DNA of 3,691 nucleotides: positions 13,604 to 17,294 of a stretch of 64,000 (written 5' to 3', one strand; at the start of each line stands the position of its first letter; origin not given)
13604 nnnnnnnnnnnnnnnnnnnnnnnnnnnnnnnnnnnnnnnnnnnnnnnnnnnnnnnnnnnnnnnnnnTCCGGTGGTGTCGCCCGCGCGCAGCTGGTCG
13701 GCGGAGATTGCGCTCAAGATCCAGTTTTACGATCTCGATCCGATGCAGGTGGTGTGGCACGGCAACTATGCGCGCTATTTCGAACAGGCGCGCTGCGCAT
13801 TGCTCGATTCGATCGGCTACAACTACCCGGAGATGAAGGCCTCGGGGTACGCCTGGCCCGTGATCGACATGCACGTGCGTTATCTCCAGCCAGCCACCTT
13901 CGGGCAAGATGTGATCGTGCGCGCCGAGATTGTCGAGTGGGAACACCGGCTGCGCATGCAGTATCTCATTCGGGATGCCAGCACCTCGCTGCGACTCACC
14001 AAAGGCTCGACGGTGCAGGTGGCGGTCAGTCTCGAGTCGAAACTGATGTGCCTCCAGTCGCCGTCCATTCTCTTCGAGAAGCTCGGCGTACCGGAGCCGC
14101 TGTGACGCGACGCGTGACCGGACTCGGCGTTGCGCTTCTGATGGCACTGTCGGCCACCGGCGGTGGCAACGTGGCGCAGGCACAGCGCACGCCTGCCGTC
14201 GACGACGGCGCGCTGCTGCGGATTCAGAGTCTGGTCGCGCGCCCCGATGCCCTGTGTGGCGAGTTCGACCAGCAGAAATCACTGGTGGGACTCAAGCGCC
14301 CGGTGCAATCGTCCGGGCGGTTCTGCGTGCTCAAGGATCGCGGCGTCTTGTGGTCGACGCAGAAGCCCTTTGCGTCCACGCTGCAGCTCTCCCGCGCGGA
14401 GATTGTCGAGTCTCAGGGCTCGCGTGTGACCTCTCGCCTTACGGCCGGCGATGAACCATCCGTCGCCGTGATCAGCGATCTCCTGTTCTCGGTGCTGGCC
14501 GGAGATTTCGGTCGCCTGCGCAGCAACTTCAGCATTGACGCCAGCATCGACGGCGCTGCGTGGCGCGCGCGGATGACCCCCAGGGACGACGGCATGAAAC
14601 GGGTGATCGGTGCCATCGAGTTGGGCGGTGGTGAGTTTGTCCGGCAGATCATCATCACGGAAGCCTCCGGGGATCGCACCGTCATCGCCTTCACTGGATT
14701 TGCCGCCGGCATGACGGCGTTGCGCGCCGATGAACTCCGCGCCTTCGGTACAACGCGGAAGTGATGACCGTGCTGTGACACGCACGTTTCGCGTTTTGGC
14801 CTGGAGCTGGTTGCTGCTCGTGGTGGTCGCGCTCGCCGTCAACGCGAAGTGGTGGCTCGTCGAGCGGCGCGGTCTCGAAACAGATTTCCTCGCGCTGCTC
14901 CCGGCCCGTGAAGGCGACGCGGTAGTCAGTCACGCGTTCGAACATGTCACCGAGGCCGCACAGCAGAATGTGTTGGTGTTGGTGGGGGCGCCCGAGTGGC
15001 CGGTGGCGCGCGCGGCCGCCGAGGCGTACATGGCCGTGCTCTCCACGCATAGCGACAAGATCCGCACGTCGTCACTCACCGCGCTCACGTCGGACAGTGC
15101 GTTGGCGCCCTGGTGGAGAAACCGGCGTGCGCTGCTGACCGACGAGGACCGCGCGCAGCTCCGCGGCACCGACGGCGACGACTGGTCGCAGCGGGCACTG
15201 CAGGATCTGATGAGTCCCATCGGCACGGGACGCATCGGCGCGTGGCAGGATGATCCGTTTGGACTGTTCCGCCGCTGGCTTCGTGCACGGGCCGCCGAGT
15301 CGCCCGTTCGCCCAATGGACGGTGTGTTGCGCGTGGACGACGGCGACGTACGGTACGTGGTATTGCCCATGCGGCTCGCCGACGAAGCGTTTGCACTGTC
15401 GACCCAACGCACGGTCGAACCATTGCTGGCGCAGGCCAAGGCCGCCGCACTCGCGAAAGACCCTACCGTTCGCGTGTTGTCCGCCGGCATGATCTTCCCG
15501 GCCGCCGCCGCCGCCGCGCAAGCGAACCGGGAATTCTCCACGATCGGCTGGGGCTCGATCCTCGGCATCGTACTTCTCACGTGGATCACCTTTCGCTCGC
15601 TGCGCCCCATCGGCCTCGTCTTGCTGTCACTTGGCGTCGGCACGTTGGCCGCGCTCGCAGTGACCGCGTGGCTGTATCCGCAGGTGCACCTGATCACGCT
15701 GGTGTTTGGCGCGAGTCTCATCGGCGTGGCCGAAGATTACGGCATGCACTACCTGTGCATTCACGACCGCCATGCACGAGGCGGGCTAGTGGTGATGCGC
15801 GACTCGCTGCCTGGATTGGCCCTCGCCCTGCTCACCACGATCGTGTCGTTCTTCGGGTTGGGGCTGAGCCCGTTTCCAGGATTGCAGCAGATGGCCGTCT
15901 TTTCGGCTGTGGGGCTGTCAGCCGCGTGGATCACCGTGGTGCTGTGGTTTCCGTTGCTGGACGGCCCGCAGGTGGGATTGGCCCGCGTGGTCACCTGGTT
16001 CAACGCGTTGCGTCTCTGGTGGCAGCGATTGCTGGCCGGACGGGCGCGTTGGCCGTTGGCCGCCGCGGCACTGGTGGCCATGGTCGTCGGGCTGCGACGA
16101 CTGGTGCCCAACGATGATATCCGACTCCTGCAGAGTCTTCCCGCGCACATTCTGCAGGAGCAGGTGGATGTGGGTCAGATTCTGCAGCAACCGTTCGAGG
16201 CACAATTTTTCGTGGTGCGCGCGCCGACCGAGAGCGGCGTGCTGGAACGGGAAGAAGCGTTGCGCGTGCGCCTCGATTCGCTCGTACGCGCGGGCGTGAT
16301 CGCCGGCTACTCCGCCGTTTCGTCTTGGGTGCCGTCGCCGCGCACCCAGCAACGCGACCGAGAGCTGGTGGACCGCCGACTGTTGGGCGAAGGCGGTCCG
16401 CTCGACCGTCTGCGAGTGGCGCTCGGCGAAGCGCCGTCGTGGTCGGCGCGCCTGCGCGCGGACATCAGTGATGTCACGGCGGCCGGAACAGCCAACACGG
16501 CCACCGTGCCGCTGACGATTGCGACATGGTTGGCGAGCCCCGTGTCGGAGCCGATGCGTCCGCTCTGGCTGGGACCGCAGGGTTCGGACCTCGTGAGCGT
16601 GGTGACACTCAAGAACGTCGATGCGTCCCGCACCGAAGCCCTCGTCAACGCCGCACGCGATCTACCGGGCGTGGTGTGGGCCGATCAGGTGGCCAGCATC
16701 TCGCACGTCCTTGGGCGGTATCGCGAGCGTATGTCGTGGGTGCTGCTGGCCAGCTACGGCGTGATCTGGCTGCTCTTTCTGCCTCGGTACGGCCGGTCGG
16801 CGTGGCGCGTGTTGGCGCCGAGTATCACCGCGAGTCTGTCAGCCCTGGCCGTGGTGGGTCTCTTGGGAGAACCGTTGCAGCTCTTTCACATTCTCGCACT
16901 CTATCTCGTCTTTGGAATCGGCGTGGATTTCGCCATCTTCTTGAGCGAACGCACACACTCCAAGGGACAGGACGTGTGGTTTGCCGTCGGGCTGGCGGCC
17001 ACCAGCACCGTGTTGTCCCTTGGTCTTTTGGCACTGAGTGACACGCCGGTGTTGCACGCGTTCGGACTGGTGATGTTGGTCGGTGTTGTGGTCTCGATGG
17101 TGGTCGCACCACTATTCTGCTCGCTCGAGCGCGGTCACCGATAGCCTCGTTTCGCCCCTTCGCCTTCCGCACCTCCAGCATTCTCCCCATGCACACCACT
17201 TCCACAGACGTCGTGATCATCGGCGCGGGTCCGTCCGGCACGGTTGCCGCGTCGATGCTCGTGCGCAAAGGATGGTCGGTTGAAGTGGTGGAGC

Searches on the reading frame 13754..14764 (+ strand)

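Call 7: search_protein_families(library=pfam, proteins=[window:13754-14764:+], max_evalue=0.01)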
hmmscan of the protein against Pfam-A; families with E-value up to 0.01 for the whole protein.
window:13754-14764:+ (336 aa): 2 families
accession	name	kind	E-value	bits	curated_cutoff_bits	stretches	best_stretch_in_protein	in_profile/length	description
PF19574.5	LolA_3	-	4.8e-07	29.7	23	1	148-318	6-174/192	Outer membrane lipoprotein carrier protein LolA-like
PF03548.22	LolA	-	9.4e-05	22.7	23.6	1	167-318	6-153/165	Outer membrane lipoprotein carrier protein LolA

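Call 10: search_protein_families(library=ncbifam, proteins=[window:13754-14764:+], max_evalue=0.001)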
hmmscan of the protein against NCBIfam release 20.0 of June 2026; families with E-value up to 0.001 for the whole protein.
window:13754-14764:+ (336 aa): 2 families
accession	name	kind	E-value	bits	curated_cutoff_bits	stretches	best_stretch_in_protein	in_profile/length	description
NF053544.1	LolA2_flexi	equivalog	9.5e-13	48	125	1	166-314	44-193/208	flexirubin biosynthesis/transport protein LolA2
TIGR00547.2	lolA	equivalog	0.00019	20.9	112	0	151-318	19-180/202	outer membrane lipoprotein periplasmic chaperone LolA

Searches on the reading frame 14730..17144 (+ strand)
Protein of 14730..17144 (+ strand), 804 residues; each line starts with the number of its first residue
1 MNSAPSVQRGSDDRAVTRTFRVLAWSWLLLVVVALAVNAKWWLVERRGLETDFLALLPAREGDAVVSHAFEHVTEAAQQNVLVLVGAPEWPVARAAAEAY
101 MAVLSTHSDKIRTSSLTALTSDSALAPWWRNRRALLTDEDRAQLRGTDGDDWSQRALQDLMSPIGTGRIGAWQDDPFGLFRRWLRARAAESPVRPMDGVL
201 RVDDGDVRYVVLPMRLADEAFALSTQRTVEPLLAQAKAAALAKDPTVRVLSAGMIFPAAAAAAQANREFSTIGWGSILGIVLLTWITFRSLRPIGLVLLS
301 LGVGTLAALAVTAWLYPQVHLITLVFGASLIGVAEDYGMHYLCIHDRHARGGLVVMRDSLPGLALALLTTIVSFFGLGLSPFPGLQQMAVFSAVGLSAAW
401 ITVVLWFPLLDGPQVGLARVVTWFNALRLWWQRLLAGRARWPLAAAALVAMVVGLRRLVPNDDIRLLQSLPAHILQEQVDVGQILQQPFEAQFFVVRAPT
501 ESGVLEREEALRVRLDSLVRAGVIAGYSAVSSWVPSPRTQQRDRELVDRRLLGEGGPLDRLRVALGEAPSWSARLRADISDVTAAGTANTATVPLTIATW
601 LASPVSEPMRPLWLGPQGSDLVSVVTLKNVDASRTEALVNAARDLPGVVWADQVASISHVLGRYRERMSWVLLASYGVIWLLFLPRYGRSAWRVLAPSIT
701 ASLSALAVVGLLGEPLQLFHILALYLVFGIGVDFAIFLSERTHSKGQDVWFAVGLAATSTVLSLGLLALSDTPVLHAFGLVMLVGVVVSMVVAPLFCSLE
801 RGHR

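Call 7: search_protein_families(library=pfam, proteins=[window:14730-17144:+], max_evalue=0.01)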
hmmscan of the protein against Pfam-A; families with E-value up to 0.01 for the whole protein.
window:14730-17144:+ (804 aa): 2 families
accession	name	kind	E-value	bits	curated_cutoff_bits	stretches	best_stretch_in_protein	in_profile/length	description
PF03176.21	MMPL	-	9.3e-08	31.8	20.5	1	193-443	75-331/333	MMPL family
PF12349.14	Sterol-sensing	-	0.0017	18.7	22.3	0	356-407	78-129/153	Sterol-sensing domain of SREBP cleavage-activation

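Call 10: search_protein_families(library=ncbifam, proteins=[window:14730-17144:+], max_evalue=0.001)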
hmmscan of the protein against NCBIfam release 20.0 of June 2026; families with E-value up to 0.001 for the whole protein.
window:14730-17144:+ (804 aa): 4 families
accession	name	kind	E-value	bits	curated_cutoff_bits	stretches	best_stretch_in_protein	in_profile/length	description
TIGR03480.1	HpnN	hypoth_equivalog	2.7e-18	65.4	751.85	2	678-793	726-848/862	hopanoid biosynthesis associated RND transporter like protein HpnN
TIGR00921.1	2A067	subfamily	1.3e-08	33.4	351.9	0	677-742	203-270/733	hydrophobe/amphiphile efflux-3 (HAE3) family transporter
NF052374.1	HopndTporHpnN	equivalog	3.3e-08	32.1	1100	0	660-796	710-849/858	hopanoid transporter HpnN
TIGR00833.1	actII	subfamily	4.5e-06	25.2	874.7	1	202-444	112-363/910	MMPL family RND transporter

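Call 24: find_related_loci(query=window:14730-17144:+, collection=genome_contigs, flank=10000)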
Query window:14730-17144:+ (804 aa) in genome_contigs; peptide patterns used: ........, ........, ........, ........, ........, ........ (x = any residue, [..] = any of these).
136 stretches matched a pattern; 78 encode a relative of the query (tblastn E <= 1e-3); 78 distinct loci.
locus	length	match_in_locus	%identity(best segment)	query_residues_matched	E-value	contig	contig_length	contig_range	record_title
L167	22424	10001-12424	80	2-803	0e+0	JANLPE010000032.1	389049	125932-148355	MAG: Gemmatimonadaceae bacterium isolate OTE_38_metabat_423 OTE_38_k141_2705555, whole genome shotgun sequence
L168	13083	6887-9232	63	9-798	0e+0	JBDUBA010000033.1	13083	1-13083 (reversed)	MAG: Gemmatimonas sp. isolate cluster4_bin.203 NODE_11244_length_13083_cov_9.463694, whole genome shotgun sequence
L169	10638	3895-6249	63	15-798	0e+0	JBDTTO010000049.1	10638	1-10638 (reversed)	MAG: Gemmatimonadaceae bacterium isolate cluster3_bin.298 NODE_28085_length_10638_cov_4.954928, whole genome shotgun seq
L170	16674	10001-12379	47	15-798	0e+0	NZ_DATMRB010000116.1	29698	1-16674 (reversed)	MAG: Collimonas sp. isolate SMAG_U12944 k141_1414658, whole genome shotgun sequence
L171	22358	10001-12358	47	21-798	0e+0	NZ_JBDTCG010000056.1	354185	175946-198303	MAG: Collimonas sp. isolate cluster2_bin.150 k127_2006092, whole genome shotgun sequence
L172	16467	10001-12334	47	15-798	0e+0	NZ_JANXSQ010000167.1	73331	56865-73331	MAG: Janthinobacterium sp. isolate 337R_metabat_33_sub 337R_k141_1019701, whole genome shotgun sequence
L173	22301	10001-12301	46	38-798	0e+0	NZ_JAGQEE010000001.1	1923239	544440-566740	Collimonas humicola strain RLT1W51 NODE_1_length_1923239_cov_46.715097, whole genome shotgun sequence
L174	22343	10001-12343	46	21-798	0e+0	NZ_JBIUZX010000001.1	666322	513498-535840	Collimonas sp. NPDC087041 NPDC087041_136_H11.ctg-0001, whole genome shotgun sequence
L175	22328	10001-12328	47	21-804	0e+0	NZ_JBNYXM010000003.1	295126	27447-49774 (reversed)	Janthinobacterium sp. GB4P2 NODE_3_length_295126_cov_49.340413, whole genome shotgun sequence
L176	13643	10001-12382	46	5-803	0e+0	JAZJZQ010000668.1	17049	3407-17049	MAG: Pseudomonadota bacterium isolate ADI_H2L1_1_122_18_3-bin027 ADIH2L11_B027_0_000000000668, whole genome shotgun sequ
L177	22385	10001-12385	47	10-798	0e+0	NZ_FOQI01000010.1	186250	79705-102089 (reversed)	Collimonas sp. OK307, whole genome shotgun sequence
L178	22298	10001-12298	47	38-796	0e+0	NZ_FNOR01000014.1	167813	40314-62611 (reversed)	Collimonas sp. OK242, whole genome shotgun sequence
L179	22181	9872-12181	45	21-796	0e+0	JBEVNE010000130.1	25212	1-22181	MAG: Duganella sp. isolate T4R4BO_autometa_bin_0008 T4R4BO_autometa_bin_0008_k133_98159, whole genome shotgun sequence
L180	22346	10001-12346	45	16-804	0e+0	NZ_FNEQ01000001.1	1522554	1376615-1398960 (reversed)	Duganella sp. OV510, whole genome shotgun sequence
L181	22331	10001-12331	48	15-796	0e+0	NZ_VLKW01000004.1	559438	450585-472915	Pseudoduganella flava strain CGMCC 1.10685 IP92DRAFT_scaffold00004.4, whole genome shotgun sequence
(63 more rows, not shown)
